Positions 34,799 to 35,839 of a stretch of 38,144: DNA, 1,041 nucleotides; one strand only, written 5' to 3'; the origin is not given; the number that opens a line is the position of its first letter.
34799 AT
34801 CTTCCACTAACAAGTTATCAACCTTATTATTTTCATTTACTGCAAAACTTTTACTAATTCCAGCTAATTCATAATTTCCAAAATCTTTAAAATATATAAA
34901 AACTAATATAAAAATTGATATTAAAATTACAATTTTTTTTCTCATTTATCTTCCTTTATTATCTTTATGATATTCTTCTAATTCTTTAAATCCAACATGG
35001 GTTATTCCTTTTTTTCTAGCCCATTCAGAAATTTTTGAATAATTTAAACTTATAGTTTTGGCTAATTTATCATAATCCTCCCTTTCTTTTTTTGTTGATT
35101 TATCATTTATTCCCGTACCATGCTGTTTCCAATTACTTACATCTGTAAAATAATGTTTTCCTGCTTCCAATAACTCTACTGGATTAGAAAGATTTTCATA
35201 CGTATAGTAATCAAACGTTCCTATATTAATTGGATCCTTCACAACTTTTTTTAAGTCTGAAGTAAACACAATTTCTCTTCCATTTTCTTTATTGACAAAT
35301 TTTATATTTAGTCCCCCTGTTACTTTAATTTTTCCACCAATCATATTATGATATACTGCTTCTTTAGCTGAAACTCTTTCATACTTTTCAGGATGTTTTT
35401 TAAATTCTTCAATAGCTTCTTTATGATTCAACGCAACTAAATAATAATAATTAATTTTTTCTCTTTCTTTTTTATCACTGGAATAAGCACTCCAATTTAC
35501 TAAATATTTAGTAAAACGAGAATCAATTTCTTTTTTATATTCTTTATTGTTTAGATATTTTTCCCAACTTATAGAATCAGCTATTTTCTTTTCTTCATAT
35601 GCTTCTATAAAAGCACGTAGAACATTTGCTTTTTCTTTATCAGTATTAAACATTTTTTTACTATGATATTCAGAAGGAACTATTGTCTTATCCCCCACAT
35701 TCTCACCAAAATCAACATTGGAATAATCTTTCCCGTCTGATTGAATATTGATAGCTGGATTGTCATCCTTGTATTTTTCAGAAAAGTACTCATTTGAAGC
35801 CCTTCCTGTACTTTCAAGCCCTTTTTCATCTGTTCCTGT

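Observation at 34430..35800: Candidate novel toxin domain whose immunity partner is signal-peptide-bearing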

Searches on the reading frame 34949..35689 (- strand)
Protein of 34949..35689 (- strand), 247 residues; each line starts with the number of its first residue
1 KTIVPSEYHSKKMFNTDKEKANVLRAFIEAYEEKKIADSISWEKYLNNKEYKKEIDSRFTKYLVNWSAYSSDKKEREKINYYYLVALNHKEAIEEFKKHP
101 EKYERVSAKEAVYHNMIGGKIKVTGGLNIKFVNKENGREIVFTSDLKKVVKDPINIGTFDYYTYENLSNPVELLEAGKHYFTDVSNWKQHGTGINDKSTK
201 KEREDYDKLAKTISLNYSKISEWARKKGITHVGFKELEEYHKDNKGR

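Call 33: predict_structure(alignment_id=A2)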
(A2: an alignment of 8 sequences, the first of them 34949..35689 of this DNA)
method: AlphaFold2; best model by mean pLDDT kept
length: 247 residues; sequences in the alignment: 8
mean_pLDDT: 80.1   pTM: 0.75
mean pLDDT of the five models: 80.1, 79.8, 78.0, 76.5, 71.1
residues with pLDDT >= 90: 47; 70-90: 157; 50-70: 35; < 50: 8
segments of 3 or more residues with pLDDT < 50: 163-168
pLDDT, mean of each block of 10 residues (from residue 1): 61 74 80 80 91 81 76 82 80 89 85 86 82 81 89 71 48 60 77 81 89 89 93 95 78
secondary structure, 60 per line:
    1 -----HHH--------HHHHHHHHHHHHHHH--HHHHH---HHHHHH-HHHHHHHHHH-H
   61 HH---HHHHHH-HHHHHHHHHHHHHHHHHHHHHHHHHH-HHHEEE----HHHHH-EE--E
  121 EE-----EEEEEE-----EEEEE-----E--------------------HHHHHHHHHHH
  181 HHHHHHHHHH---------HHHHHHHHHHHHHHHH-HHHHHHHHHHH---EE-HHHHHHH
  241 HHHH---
elements in order: H17-31 H34-38 H42-47 H49-58 H66-71 H73-98 E103-105 H110-114 E120-122 E128-133 E139-143 H170-190 H200-215 H217-227 H234-244
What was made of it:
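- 34949..35689 (-): Variable toxin tip (CT), 247 aa: N-terminal helical sub-domain, conserved core and C-terminal helices. AlphaFold2 pLDDT 80, pTM 0.75 (call 33).
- The window tip has a 95-aa helical N-terminal sub-domain (call 33).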

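Call 35: search_protein_representatives(alignment_id=A2)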
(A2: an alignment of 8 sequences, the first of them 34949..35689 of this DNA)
Query: 8 sequences, 239 profile positions. Proteins with E-value up to 0.001 (for the whole library): 269; up to 1e-10: 61; up to 1e-30: 19. The best 150 are listed.
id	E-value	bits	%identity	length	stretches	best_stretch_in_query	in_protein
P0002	9.4e-81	287.2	-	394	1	2-237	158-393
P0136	3.9e-76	272.1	-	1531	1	2-235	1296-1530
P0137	3.6e-70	252.6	-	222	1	2-238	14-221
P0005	1.1e-65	237.9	-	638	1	2-238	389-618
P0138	1.5e-60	221.1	-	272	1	2-235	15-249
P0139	6.0e-57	209.3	-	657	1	20-238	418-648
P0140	3.8e-53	196.9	-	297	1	3-229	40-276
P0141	4.4e-53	196.7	-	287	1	26-233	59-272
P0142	1.0e-52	195.5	-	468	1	2-232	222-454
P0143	3.5e-52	193.7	-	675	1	2-231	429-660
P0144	4.7e-49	183.5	-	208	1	54-238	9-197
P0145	5.8e-45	170.1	-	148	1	43-191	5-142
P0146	4.0e-43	164.1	-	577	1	23-236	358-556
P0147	1.7e-42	162.0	-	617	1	13-231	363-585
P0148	2.5e-40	154.9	-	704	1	17-231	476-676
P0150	1.4e-35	139.4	-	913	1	44-235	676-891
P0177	7.0e-17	78.2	-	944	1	7-229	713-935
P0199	4.2e-10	56.0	-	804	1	48-199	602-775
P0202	5.1e-10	55.7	-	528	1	95-199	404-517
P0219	1.5e-08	50.9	-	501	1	87-194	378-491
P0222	2.4e-08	50.2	-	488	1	21-196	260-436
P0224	3.9e-08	49.5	-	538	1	62-200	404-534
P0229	7.6e-08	48.6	-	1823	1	99-199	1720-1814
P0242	3.1e-07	46.6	-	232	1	38-196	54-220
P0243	3.7e-07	46.3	-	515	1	79-194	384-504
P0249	4.4e-07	46.1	-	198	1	67-194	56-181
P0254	7.0e-07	45.4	-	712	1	41-195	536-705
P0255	1.2e-06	44.7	-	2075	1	100-195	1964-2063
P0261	1.8e-06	44.1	-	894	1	87-196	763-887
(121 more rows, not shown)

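Call 36: search_protein_families(library=pfam, proteins=[P0229, P0255, P0177, P0261, P0199, P0254, P0150, P0224, P0202, P0219], max_evalue=0.01)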
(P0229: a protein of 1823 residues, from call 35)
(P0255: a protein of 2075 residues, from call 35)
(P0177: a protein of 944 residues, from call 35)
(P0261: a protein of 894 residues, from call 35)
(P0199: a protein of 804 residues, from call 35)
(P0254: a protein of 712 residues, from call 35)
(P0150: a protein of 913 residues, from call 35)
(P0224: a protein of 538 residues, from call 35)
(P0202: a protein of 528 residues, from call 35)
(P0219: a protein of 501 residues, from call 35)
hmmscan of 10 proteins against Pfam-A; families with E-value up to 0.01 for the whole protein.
P0229 (1823 aa): 2 families
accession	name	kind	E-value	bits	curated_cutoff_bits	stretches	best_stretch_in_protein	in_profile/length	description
PF05593.20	RHS_repeat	-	6.4e-30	103.4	22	4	857-891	1-34/38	RHS Repeat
PF20148.4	DUF6531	-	2.5e-05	25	24.1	1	189-225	1-36/74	Domain of unknown function (DUF6531)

P0255 (2075 aa): 0 families

P0177 (944 aa): 1 family
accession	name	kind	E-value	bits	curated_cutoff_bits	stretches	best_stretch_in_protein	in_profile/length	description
PF13332.12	Fil_haemagg_2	-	7.1e-30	104.8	22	2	219-375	1-169/170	Hemagglutinin repeat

P0261 (894 aa): 2 families
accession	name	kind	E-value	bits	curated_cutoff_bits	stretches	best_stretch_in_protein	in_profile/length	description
PF04830.18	DUF637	-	1.4e-17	64.4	26.6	1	435-617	3-167/168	Possible hemagglutinin (DUF637)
PF13332.12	Fil_haemagg_2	-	0.00054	20.6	22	1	168-241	6-78/170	Hemagglutinin repeat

P0199 (804 aa): 2 families
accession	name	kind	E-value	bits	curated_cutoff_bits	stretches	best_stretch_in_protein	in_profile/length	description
PF13332.12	Fil_haemagg_2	-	1.5e-30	107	22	1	36-195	2-170/170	Hemagglutinin repeat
PF01435.24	Peptidase_M48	-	0.00014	22.2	20.3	1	447-543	9-110/186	Peptidase family M48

P0254 (712 aa): 2 families
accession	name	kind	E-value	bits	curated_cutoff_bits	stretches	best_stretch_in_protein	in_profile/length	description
PF04830.18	DUF637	-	1.7e-13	51.1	26.6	1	249-452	2-167/168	Possible hemagglutinin (DUF637)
PF04829.18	PT-VENN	-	1.5e-05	25.4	20.3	1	474-514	12-50/52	Pre-toxin domain with VENN motif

P0150 (913 aa): 1 family
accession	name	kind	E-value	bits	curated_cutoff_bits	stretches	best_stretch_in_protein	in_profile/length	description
PF13332.12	Fil_haemagg_2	-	2.7e-14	54.1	22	1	100-266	2-169/170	Hemagglutinin repeat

P0224 (538 aa): 2 families
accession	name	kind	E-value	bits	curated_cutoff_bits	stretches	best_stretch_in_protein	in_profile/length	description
PF13332.12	Fil_haemagg_2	-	7e-05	23.5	22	1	2-32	139-169/170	Hemagglutinin repeat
PF19908.4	DUF6381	-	0.0013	18.9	26.6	0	224-251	17-44/62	Family of unknown function (DUF6381)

P0202 (528 aa): 1 family
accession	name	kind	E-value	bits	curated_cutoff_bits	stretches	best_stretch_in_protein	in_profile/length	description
PF04830.18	DUF637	-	9.8e-25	87.7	26.6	1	105-263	1-167/168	Possible hemagglutinin (DUF637)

P0219 (501 aa): 0 families

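Call 41: search_protein_families(library=pfam, alignment_id=A3, max_evalue=0.01)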
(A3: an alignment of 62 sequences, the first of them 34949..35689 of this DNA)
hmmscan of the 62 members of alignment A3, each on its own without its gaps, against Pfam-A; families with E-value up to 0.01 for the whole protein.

A. member 1, window:34949-35689:- (247 aa): 0 families

B. families by the number of members that match (of 62 scanned): 15 families
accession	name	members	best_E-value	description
PF04830.18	DUF637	7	9.8e-25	Possible hemagglutinin (DUF637)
PF04829.18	PT-VENN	7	2.9e-13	Pre-toxin domain with VENN motif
PF13332.12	Fil_haemagg_2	2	3.5e-06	Hemagglutinin repeat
PF21726.2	DUF6862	2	0.00015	Family of unknown function (DUF6862)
PF07581.17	Glug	1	1.6e-18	The GLUG motif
PF15640.11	Tox-MPTase4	1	0.00036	Metallopeptidase toxin 4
PF13508.13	Acetyltransf_7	1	0.0013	Acetyltransferase (GNAT) domain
PF19908.4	DUF6381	1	0.0013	Family of unknown function (DUF6381)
PF13018.11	ESPR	1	0.0015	Extended Signal Peptide of Type V secretion system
PF14302.11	DUF4377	1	0.0027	Domain of unknown function (DUF4377)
PF18793.7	nos_propeller_2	1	0.0032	Nitrous oxide reductase propeller repeat 2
PF09851.14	SHOCT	1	0.0033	Short C-terminal domain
PF13673.13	Acetyltransf_10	1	0.0036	Acetyltransferase (GNAT) domain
PF10752.14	DUF2533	1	0.0044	Protein of unknown function (DUF2533)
PF23395.1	SAM_6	1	0.0095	SAM-like domain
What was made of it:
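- On CDI / two-partner-secretion polymorphic toxin system: Distant family members do carry VENN and DUF637 (calls 36, 41).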

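Call 42: list_cluster_members(proteins=[P0229, P0255, P0254, P0261, P0202, P0136, P0177, P0219, P0243, P0222])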
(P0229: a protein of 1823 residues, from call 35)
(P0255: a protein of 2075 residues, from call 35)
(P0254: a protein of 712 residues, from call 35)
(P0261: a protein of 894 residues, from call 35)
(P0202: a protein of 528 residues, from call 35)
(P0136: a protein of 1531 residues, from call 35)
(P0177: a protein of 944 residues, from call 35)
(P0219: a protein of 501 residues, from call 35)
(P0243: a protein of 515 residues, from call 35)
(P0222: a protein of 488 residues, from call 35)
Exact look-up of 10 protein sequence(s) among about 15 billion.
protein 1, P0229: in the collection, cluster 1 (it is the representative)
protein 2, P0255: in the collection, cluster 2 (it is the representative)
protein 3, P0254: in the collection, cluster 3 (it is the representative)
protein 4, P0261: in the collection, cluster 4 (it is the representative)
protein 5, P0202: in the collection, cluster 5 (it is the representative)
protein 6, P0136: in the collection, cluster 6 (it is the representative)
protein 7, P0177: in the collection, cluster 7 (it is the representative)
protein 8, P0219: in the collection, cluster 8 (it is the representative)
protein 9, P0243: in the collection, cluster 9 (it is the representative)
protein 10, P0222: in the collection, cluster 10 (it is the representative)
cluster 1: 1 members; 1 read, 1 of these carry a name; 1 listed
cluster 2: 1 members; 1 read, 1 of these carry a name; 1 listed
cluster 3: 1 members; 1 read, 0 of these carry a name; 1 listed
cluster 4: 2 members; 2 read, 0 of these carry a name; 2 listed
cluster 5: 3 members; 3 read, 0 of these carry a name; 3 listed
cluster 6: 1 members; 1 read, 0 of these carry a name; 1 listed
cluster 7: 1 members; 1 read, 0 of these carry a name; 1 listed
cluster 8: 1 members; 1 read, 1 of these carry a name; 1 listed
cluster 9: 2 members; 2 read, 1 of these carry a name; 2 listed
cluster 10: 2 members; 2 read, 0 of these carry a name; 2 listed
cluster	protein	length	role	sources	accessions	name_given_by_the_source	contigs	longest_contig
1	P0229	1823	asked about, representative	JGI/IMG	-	RHS repeat-associated protein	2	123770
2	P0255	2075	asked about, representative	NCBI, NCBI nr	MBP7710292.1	MAG: hypothetical protein KA100_04400 [Rickettsiales bacterium] | hypothetical protein [Rickettsiales bacterium]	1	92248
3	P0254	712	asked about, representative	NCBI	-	-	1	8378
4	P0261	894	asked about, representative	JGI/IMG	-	-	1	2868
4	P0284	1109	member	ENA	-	-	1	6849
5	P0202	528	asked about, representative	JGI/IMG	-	-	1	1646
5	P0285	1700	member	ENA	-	-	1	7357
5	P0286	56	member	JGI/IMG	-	-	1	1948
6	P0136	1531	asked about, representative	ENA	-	-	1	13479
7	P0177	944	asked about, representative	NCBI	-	-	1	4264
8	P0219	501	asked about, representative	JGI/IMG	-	hypothetical protein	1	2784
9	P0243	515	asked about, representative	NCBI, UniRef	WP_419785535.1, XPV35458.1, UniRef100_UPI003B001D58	VENN motif pre-toxin domain-containing protein [Pseudodesulfovibrio sp.] | VENN motif pre-toxin domain-containing protein n=1 Tax=unclassified Pseudodesulfovibrio ...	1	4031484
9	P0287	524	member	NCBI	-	-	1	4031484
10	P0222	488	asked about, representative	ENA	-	-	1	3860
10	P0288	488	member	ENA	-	-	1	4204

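Call 43: find_encoding_contigs(protein=P0243, flank=3000, max_places=2)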
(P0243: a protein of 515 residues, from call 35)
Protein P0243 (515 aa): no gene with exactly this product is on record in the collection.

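Call 44: find_encoding_contigs(protein=P0229, flank=3000, max_places=2)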
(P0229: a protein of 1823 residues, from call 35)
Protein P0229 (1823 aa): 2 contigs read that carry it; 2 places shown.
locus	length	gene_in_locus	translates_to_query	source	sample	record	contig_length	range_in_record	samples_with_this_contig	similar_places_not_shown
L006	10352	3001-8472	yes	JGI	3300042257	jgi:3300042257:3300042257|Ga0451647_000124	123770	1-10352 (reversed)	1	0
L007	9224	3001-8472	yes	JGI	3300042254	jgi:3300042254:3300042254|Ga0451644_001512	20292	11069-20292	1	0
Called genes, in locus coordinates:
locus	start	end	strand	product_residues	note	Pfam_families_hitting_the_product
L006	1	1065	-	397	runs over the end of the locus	PF00871:Acetate_kinase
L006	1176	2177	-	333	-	PF01515:PTA_PTB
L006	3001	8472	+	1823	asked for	PF20148:DUF6531 (faint), PF05593:RHS_repeat (weak), PF25023:TEN_YD-shell (weak), PF05593:RHS_repeat (weak)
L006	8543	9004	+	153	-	-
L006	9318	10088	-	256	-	-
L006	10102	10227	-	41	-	-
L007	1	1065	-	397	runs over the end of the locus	PF00871:Acetate_kinase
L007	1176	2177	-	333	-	PF01515:PTA_PTB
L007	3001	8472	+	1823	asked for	PF20148:DUF6531 (faint), PF05593:RHS_repeat (weak), PF25023:TEN_YD-shell (weak), PF05593:RHS_repeat (weak)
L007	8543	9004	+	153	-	-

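Call 45: find_encoding_contigs(protein=P0255, flank=3000, max_places=2)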
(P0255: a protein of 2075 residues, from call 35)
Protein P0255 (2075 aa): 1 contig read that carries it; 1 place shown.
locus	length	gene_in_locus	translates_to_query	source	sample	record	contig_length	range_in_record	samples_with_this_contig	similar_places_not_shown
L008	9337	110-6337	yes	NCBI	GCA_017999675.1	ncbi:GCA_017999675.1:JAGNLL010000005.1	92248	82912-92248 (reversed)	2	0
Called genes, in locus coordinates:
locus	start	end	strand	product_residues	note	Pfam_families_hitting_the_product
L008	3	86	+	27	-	?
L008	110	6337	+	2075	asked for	-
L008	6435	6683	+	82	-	-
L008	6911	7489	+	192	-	PF13505:OMP_b-brl, PF01389:OmpA_membrane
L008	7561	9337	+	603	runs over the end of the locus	PF08479:POTRA_2, PF17287:POTRA_3, PF03865:ShlB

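Call 48: find_encoding_contigs(protein=P0254, flank=3000, max_places=2)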
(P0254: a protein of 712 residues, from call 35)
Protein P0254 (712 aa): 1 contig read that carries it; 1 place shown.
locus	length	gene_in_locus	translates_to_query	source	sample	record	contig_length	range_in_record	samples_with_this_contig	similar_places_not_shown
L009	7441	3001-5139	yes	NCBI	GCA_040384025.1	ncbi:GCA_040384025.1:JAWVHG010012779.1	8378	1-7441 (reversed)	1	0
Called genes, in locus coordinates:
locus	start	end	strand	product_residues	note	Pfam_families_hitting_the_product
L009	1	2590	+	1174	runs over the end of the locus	?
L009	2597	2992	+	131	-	-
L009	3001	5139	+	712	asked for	PF04830:DUF637, PF04829:PT-VENN (weak)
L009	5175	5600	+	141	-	-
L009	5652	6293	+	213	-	-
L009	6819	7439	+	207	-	?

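Call 49: find_encoding_contigs(protein=P0285, flank=3000, max_places=2)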
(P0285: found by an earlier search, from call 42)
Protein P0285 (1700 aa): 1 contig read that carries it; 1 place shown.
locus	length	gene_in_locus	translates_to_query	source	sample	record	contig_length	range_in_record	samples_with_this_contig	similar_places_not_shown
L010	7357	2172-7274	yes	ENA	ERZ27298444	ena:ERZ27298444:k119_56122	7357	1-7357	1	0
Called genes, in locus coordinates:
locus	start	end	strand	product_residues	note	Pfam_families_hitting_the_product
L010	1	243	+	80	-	?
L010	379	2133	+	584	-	PF08479:POTRA_2, PF17287:POTRA_3, PF03865:ShlB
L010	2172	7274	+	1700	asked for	PF05860:TPS, PF13332:Fil_haemagg_2 (weak), PF04830:DUF637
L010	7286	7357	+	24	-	?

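Call 54: search_protein_families(library=ncbifam, proteins=[L009:5652-6293:+, L009:5175-5600:+, window:34949-35689:-], max_evalue=0.1)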
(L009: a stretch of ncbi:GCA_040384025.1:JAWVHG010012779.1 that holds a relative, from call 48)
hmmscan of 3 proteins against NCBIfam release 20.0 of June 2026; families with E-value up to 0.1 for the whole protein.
L009:5652-6293:+ (213 aa): 1 family
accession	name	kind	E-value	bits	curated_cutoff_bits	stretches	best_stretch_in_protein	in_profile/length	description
NF008960.0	PRK12303.1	equivalog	0.022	14.2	383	1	2-46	10-54/192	tumor necrosis factor alpha-inducing protein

L009:5175-5600:+ (141 aa): 0 families

window:34949-35689:- (247 aa): 0 families

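Call 91: find_encoding_contigs(protein=P0249, flank=2500, max_places=2)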
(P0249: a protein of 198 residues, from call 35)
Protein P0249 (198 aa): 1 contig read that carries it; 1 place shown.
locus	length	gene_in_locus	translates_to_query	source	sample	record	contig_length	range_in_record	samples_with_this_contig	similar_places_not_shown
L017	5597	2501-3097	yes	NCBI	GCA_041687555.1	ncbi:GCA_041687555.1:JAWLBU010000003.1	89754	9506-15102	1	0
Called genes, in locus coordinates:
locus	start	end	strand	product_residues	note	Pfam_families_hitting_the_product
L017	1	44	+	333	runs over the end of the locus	PF01210:NAD_Gly3P_dh_N, PF03446:NAD_binding_2 (weak), PF03807:F420_oxidored (faint), PF07479:NAD_Gly3P_dh_C, PF20618:GPD_NAD_C_bact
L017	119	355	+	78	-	PF14069:SpoVIF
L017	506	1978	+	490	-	PF09547:SpoIVA_ATPase, PF20438:SpoIVA_middle, PF20439:SpoIVA_C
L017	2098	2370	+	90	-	PF00216:Bac_DNA_binding, PF18291:HU-HIG (weak)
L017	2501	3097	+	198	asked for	-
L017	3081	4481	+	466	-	PF14903:WG_beta_rep (faint)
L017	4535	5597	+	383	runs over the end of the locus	PF01264:Chorismate_synt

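Call 92: find_encoding_contigs(protein=P0242, flank=2500, max_places=2)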
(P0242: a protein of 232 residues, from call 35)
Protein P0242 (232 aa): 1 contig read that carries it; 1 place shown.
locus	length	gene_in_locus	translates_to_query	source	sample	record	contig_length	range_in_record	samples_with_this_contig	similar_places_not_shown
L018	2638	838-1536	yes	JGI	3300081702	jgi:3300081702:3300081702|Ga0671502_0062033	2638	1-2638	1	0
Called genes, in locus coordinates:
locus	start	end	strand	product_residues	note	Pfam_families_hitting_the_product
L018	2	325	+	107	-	?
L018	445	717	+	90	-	PF00216:Bac_DNA_binding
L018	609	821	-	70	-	-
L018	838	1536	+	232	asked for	-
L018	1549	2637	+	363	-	?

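Call 96: search_protein_families(library=pfam, proteins=[L009:5175-5597:+, L017:2501-3097:+, L017:3081-4481:+, L006:8480-9004:+], max_evalue=0.1)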
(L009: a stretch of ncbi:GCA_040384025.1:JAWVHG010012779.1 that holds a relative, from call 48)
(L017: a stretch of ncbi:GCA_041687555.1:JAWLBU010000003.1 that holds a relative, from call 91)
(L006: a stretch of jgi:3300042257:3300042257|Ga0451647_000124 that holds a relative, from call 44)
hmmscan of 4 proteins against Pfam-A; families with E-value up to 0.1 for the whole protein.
L009:5175-5597:+ (141 aa): 0 families

L017:2501-3097:+ (198 aa): 0 families

L017:3081-4481:+ (466 aa): 1 family
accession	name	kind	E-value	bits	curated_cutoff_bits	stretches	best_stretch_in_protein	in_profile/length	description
PF14903.11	WG_beta_rep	-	1.4e-22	79.8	25.6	3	219-254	2-35/35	WG containing repeat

L006:8480-9004:+ (174 aa): 0 families
